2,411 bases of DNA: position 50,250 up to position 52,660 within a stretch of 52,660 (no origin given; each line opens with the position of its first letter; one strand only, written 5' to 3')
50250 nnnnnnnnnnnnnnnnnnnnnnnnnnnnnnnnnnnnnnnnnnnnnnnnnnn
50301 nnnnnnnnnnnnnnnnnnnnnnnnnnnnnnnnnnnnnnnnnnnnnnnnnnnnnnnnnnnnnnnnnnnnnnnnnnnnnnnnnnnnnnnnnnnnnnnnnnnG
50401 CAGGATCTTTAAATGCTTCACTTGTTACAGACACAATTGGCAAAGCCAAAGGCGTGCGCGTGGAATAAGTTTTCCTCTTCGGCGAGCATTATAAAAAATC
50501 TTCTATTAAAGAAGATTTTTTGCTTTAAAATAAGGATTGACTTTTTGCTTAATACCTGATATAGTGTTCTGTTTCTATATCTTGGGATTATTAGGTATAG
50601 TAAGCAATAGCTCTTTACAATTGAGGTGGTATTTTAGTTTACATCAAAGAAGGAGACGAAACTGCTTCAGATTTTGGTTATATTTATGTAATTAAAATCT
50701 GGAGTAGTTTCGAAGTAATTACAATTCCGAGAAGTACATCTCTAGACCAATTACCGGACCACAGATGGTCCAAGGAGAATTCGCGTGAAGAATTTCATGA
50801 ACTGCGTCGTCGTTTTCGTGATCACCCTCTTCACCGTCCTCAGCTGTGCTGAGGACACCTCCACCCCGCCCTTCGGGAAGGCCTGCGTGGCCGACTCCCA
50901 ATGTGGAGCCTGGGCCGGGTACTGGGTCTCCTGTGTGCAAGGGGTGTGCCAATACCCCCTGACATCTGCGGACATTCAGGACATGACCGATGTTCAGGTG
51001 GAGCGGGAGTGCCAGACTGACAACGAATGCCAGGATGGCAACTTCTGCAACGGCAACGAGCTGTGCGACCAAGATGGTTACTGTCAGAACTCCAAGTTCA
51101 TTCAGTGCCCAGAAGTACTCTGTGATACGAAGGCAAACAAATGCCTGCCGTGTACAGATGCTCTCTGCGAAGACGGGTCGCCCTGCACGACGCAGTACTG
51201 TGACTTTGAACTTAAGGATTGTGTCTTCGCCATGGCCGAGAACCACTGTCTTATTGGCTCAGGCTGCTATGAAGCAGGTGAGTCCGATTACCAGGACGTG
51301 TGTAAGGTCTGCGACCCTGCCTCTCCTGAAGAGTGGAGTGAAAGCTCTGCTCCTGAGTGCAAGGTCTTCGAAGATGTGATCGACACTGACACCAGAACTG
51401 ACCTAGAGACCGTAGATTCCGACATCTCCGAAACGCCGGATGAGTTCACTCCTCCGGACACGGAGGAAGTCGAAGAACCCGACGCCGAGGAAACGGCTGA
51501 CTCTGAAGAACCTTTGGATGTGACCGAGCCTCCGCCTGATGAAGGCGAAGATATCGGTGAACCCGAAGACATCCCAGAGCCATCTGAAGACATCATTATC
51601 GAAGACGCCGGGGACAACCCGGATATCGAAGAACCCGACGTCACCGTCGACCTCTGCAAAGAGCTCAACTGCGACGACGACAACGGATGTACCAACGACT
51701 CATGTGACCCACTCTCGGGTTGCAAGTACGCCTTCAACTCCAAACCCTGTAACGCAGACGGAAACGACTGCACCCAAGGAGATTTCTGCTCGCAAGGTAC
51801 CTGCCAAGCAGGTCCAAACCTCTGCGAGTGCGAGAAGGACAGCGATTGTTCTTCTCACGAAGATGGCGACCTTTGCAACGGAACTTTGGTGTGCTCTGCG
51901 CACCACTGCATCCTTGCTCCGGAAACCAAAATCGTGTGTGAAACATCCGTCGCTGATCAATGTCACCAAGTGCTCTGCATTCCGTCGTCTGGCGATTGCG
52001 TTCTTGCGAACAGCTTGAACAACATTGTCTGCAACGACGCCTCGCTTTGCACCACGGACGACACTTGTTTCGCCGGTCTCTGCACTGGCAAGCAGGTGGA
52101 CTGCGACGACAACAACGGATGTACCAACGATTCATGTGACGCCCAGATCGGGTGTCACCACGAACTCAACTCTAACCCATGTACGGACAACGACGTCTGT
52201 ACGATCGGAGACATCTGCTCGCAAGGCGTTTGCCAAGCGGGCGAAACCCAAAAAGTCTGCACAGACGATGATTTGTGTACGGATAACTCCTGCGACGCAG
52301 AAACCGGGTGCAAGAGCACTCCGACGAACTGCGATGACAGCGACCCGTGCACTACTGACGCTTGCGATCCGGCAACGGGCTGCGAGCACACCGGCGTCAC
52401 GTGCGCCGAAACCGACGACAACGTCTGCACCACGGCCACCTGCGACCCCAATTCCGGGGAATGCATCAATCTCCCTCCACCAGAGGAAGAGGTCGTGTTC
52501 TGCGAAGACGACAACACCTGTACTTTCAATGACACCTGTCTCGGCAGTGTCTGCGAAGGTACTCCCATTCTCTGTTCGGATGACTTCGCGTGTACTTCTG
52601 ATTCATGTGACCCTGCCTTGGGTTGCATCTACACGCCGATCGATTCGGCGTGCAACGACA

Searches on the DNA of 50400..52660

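Call 50: search_rna_families(source=window, start=50400, end=52660, threshold=evalue, max_evalue=0.01)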
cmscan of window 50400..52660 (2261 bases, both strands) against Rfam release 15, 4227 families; matches with E-value up to 0.01: 0.
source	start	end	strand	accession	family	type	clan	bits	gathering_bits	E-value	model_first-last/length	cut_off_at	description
